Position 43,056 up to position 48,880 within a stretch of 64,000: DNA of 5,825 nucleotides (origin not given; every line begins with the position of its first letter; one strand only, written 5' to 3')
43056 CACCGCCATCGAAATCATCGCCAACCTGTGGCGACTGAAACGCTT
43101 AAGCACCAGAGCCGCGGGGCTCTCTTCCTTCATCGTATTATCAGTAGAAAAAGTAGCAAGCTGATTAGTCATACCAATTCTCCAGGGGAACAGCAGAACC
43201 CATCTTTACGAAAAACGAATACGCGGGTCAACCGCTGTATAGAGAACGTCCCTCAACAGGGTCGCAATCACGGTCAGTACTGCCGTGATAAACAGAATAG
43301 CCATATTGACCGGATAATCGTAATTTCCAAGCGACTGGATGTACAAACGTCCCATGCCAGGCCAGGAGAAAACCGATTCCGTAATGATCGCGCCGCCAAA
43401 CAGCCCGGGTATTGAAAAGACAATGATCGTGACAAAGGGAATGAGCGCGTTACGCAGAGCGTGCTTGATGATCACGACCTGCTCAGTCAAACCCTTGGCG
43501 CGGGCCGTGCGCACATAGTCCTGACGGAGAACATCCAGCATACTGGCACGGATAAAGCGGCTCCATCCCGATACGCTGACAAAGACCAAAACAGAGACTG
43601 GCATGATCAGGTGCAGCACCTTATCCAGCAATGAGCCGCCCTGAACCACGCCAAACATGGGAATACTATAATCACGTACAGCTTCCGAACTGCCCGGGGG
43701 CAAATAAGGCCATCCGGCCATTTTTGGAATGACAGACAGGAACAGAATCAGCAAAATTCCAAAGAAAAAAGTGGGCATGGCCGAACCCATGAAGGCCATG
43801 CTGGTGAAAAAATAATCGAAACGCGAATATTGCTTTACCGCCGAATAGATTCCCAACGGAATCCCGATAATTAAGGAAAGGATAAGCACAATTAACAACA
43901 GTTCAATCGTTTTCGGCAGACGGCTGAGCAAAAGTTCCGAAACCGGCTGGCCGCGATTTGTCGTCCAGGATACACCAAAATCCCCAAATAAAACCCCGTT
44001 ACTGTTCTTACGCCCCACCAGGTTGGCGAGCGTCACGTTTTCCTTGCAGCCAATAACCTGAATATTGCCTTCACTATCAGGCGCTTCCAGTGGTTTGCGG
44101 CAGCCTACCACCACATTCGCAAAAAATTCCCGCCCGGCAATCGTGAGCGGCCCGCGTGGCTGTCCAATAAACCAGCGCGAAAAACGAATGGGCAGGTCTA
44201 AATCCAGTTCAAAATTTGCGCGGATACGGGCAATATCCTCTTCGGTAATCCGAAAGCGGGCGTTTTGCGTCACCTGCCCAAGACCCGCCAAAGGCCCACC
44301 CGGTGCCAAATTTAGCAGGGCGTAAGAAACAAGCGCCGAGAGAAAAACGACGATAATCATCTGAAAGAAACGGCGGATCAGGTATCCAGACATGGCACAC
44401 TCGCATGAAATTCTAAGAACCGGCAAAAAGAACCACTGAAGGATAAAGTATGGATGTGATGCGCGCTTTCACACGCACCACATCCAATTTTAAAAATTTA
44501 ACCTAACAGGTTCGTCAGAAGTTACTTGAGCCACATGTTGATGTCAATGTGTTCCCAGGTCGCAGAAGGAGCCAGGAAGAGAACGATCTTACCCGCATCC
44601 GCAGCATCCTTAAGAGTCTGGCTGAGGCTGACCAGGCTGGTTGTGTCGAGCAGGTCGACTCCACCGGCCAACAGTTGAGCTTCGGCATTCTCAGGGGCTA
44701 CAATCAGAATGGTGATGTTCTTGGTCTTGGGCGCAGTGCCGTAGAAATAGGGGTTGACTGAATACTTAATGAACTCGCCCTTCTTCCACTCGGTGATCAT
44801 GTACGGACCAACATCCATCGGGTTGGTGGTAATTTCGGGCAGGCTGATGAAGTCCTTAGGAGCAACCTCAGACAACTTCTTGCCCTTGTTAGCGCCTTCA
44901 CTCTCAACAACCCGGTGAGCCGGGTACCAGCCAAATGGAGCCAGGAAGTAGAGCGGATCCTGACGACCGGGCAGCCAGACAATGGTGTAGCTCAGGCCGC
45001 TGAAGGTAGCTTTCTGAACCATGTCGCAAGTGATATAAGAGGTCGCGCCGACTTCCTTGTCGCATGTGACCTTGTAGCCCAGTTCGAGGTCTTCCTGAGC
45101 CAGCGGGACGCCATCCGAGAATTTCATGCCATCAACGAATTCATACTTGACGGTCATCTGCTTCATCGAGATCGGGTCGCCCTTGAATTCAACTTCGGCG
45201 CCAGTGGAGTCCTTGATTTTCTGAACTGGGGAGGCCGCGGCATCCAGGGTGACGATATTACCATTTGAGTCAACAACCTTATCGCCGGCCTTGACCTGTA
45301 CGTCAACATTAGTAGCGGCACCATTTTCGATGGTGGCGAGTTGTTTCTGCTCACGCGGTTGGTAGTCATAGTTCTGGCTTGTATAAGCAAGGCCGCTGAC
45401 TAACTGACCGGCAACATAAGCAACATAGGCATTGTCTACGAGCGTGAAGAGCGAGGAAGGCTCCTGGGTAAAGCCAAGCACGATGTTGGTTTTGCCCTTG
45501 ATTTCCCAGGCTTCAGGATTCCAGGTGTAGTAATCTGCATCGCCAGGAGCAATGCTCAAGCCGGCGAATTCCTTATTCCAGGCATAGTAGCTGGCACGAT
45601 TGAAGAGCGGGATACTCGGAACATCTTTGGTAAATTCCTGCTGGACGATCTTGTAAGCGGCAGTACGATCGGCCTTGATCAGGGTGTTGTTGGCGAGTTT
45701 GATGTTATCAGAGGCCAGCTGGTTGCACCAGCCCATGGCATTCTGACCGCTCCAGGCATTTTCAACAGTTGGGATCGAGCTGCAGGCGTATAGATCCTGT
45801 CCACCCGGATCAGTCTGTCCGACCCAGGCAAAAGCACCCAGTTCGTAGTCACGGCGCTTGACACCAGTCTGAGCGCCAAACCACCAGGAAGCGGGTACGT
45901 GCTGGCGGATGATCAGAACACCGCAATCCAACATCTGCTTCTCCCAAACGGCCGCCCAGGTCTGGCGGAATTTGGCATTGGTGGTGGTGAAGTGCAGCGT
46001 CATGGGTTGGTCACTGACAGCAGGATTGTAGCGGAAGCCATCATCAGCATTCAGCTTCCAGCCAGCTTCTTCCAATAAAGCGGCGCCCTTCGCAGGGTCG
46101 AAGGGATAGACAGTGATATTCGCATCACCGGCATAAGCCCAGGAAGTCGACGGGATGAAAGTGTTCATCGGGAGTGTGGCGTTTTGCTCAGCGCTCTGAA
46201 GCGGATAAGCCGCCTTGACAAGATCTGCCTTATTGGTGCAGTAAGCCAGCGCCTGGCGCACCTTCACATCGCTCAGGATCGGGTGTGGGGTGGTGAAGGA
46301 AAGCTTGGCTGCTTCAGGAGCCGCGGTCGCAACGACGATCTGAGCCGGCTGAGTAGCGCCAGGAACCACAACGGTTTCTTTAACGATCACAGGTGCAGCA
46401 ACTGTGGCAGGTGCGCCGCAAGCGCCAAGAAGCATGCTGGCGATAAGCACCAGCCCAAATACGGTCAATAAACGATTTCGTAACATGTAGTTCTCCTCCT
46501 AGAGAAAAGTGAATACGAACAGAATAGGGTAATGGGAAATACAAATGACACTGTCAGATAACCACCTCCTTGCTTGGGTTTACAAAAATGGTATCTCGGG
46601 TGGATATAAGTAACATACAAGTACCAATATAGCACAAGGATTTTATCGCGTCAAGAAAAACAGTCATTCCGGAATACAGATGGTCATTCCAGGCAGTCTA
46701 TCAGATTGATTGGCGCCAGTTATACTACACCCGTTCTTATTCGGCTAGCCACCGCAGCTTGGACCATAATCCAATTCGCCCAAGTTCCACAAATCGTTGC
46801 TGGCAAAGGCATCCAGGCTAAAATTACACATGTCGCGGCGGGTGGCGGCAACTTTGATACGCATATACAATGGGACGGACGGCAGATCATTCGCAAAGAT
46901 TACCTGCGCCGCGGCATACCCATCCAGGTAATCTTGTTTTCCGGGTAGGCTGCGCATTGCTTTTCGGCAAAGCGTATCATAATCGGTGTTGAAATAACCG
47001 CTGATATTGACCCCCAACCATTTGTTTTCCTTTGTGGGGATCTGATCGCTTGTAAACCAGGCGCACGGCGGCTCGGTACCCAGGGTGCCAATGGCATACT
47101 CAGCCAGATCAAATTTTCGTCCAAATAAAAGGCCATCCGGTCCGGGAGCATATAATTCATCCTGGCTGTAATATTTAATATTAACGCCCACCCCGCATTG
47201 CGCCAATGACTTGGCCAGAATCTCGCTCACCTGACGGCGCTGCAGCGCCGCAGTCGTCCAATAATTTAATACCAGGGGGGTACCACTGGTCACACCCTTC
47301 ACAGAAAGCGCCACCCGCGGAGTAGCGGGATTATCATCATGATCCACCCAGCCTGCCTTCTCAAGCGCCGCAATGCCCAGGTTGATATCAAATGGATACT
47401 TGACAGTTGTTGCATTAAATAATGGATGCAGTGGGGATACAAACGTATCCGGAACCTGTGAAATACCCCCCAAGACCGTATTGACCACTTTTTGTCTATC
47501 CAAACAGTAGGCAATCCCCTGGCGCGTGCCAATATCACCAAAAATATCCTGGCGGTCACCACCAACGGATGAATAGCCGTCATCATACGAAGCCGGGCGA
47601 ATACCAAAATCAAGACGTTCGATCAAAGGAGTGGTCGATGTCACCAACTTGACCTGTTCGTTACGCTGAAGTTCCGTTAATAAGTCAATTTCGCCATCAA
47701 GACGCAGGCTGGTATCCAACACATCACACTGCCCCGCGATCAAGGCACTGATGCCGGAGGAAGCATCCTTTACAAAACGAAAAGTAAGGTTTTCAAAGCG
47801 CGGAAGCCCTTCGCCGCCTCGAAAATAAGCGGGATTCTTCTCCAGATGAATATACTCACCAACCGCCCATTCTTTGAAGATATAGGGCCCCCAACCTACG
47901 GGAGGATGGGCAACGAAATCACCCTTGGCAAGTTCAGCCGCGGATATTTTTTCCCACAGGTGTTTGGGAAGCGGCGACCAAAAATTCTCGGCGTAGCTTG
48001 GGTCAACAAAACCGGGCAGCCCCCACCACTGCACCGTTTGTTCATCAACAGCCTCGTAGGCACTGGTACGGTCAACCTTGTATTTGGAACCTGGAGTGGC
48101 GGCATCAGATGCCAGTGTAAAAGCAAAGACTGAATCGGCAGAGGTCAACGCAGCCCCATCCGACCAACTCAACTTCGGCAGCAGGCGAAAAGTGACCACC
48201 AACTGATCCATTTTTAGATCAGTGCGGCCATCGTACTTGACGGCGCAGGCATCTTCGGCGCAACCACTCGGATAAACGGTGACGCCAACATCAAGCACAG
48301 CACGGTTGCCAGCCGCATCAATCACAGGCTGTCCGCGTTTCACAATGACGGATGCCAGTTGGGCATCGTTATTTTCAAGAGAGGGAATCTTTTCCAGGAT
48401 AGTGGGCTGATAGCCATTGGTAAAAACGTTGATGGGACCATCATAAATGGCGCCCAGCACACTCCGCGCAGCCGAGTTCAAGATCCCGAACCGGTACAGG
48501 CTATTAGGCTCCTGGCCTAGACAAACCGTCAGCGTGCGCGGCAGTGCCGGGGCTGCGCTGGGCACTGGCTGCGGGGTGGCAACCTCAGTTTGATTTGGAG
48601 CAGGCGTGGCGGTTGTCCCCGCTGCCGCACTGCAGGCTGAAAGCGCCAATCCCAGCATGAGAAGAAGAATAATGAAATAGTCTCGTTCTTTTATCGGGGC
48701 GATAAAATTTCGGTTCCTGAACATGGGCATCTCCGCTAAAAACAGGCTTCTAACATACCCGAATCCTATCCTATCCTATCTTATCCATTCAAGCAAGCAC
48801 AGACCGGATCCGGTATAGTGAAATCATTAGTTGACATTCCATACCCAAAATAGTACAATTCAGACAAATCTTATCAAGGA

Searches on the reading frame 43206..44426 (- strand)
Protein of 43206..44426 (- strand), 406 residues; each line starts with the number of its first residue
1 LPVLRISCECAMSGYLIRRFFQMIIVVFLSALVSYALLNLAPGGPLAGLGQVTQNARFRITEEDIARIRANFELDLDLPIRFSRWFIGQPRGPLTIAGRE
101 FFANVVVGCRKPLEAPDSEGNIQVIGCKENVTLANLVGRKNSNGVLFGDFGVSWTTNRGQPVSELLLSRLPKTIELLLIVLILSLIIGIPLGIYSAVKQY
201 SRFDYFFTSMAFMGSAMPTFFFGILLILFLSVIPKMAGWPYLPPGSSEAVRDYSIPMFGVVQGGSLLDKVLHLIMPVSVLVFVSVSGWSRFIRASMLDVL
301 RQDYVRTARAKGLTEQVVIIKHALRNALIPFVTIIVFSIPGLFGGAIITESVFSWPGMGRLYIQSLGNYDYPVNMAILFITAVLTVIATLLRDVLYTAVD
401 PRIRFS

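Call 90: search_protein_families(library=pfam, proteins=[window:43206-44426:-], max_evalue=0.00001)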
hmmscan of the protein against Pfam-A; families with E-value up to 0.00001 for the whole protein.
window:43206-44426:- (406 aa): 1 family
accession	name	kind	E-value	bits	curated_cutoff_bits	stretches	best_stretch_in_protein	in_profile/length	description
PF00528.27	BPD_transp_1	-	3.6e-42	144.6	26.4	1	188-404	1-183/184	Binding-protein-dependent transport system inner membrane component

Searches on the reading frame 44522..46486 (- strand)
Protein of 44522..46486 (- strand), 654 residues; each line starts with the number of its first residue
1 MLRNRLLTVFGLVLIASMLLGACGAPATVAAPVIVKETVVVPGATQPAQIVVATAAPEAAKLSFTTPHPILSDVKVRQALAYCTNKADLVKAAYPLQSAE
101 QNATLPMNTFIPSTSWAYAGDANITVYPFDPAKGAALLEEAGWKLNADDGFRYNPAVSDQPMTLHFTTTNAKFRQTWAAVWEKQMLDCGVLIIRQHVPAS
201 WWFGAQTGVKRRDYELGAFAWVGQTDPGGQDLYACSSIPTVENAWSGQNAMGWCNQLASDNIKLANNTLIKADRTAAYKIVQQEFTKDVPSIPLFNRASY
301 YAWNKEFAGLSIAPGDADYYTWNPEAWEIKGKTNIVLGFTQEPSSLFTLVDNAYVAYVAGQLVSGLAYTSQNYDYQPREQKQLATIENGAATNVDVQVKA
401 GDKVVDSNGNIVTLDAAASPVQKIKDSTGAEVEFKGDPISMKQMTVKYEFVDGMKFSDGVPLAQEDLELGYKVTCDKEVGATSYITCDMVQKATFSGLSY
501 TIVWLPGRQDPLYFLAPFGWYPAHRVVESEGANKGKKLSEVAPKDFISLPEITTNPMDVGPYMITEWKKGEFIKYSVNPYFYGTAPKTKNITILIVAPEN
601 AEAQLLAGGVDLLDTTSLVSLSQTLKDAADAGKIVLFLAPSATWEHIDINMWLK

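Call 90: search_protein_families(library=pfam, proteins=[window:44522-46486:-], max_evalue=0.00001)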
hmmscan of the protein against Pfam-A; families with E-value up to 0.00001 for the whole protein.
window:44522-46486:- (654 aa): 1 family
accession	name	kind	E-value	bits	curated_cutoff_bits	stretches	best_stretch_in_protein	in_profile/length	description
PF00496.27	SBP_bac_5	-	2.2e-38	132.8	32.4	2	47-234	189-359/368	Bacterial extracellular solute-binding proteins, family 5 Middle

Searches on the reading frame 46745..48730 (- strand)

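Call 90: search_protein_families(library=pfam, proteins=[window:46745-48730:-], max_evalue=0.00001)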
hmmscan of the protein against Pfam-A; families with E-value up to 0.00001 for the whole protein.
window:46745-48730:- (661 aa): 1 family
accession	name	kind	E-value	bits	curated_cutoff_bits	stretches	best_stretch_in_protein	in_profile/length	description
PF00496.27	SBP_bac_5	-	1.3e-44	153.3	32.4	1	175-524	15-327/368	Bacterial extracellular solute-binding proteins, family 5 Middle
